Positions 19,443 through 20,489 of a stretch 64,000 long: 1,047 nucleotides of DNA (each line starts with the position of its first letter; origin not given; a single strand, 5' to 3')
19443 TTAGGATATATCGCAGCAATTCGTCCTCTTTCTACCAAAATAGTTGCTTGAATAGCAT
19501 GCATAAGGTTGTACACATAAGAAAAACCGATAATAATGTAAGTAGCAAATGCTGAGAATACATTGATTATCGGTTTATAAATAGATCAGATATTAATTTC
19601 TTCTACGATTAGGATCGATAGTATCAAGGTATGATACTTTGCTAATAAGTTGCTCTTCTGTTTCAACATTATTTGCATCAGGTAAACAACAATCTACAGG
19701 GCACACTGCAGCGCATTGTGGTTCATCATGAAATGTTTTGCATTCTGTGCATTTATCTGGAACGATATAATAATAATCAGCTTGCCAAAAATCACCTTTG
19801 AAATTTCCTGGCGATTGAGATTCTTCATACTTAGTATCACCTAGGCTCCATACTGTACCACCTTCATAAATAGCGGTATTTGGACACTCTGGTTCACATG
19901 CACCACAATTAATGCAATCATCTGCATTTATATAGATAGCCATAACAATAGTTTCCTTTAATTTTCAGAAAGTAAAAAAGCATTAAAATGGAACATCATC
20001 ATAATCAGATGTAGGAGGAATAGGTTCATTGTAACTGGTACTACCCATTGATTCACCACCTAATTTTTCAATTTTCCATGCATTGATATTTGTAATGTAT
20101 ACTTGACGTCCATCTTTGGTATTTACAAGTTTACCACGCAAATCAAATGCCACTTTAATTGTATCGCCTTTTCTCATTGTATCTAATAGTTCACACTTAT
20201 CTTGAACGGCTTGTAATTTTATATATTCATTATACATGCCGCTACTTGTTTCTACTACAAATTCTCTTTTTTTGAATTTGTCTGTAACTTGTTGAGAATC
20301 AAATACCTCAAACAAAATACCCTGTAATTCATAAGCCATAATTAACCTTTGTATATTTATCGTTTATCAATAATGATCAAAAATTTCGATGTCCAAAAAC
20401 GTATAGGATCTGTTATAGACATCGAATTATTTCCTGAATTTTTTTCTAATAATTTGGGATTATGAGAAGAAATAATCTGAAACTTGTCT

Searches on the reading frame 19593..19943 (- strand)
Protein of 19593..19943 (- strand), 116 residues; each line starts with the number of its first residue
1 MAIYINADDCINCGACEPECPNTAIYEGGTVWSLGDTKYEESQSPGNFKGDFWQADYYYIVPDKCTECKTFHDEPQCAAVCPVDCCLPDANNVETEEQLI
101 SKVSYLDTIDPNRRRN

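Call 28: search_protein_families(library=pfam, proteins=[window:19593-19943:-], max_evalue=0.001)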
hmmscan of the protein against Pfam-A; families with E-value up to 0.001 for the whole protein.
window:19593-19943:- (116 aa): 9 families
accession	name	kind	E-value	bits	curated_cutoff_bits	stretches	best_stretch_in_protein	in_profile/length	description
PF12838.12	Fer4_7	-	6.4e-09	36.6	27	1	10-85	2-52/52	4Fe-4S dicluster domain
PF12797.12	Fer4_2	-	7.4e-09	35.4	24.5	1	2-21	2-21/22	4Fe-4S binding domain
PF13237.11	Fer4_10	-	5.1e-08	33.2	25.5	1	3-26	2-22/53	4Fe-4S dicluster domain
PF13187.11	Fer4_9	-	2.8e-07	30.9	27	1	9-84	1-50/52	4Fe-4S dicluster domain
PF00037.32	Fer4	-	3.4e-07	30.2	21.1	1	3-26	1-24/24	4Fe-4S binding domain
PF13183.11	Fer4_8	-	3e-06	28.1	27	1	7-84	2-67/68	4Fe-4S dicluster domain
PF12800.12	Fer4_4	-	1.5e-05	25.4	24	1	8-22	2-16/17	4Fe-4S binding domain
PF12837.12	Fer4_6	-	3.8e-05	23.9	25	1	3-22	2-21/24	4Fe-4S binding domain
PF14697.11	Fer4_21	-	4.1e-05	24.1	35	0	5-24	3-22/59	4Fe-4S dicluster domain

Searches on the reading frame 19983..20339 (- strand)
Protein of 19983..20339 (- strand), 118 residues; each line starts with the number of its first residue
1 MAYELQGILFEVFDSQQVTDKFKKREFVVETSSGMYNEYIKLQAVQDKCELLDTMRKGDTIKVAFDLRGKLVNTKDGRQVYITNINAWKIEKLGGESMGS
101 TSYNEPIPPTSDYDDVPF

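Call 52: search_protein_families(library=pfam, proteins=[window:19983-20339:-], max_evalue=0.0001)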
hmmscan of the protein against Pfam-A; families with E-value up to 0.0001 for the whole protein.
window:19983-20339:- (118 aa): 1 family
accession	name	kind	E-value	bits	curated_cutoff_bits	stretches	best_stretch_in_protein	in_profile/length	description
PF11325.14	DUF3127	-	3.5e-21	75.7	27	1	4-91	1-85/85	Domain of unknown function (DUF3127)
